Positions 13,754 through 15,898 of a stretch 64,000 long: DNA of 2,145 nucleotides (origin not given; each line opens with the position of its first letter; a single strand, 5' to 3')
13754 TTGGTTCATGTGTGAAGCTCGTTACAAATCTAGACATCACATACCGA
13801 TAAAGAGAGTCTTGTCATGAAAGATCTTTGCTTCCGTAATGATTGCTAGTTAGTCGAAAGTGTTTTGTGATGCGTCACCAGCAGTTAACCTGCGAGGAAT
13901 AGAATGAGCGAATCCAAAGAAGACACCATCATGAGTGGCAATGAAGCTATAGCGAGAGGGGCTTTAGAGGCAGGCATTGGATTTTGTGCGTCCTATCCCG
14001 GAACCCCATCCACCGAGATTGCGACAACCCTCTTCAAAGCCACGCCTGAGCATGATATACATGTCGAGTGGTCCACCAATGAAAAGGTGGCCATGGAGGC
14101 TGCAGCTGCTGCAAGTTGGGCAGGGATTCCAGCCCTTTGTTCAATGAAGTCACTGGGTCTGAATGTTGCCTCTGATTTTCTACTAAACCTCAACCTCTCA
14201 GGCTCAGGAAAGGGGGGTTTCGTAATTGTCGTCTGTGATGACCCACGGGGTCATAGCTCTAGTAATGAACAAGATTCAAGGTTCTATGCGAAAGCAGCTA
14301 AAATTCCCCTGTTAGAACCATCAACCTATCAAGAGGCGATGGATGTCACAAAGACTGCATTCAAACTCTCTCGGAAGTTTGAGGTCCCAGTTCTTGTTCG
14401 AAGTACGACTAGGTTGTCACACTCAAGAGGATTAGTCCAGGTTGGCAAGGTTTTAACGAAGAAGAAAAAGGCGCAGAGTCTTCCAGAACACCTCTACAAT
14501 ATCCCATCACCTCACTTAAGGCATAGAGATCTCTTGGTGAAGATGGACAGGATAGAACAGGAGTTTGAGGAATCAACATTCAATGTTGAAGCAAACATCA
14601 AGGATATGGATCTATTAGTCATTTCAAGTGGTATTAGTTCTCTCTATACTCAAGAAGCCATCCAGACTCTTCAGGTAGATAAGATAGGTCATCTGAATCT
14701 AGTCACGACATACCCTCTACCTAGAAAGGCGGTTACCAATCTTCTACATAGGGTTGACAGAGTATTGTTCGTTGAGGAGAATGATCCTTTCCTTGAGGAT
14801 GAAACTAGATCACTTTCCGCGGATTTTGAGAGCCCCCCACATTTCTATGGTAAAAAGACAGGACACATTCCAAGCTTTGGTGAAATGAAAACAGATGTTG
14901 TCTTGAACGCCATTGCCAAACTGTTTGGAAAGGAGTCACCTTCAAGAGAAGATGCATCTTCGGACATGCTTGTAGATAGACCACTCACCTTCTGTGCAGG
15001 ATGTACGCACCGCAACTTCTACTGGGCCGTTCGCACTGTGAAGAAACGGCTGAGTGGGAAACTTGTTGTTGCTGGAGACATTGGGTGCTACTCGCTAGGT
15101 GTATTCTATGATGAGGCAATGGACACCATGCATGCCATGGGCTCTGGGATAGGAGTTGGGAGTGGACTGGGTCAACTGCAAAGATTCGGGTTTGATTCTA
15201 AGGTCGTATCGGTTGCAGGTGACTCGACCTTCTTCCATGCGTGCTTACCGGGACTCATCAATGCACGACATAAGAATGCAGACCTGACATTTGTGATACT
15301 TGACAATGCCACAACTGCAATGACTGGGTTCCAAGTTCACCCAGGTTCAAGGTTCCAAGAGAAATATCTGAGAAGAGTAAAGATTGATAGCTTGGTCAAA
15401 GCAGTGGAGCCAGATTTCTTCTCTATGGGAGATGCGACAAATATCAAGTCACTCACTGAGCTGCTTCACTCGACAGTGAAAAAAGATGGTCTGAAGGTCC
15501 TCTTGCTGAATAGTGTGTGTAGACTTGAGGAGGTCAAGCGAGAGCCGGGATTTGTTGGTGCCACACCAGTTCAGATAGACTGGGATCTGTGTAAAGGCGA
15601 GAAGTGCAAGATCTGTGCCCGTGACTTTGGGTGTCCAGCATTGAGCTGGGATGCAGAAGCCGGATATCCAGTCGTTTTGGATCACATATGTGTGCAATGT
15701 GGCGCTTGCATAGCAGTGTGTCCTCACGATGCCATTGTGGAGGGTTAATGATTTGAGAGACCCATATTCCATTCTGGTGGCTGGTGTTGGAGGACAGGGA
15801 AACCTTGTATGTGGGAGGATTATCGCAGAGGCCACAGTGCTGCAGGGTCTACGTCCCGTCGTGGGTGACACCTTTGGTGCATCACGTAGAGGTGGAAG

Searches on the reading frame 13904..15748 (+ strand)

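Call 89: search_protein_families(library=pfam, proteins=[window:13904-15748:+], max_evalue=0.00001)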
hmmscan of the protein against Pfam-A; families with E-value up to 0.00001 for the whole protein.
window:13904-15748:+ (614 aa): 2 families
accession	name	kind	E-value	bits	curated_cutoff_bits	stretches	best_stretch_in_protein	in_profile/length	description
PF01855.24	POR_N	-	4.7e-14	53.1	27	1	19-188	2-174/231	Pyruvate flavodoxin/ferredoxin oxidoreductase, thiamine diP-bdg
PF02775.26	TPP_enzyme_C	-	3.3e-13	50.2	21.9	1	393-530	2-146/151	Thiamine pyrophosphate enzyme, C-terminal TPP binding domain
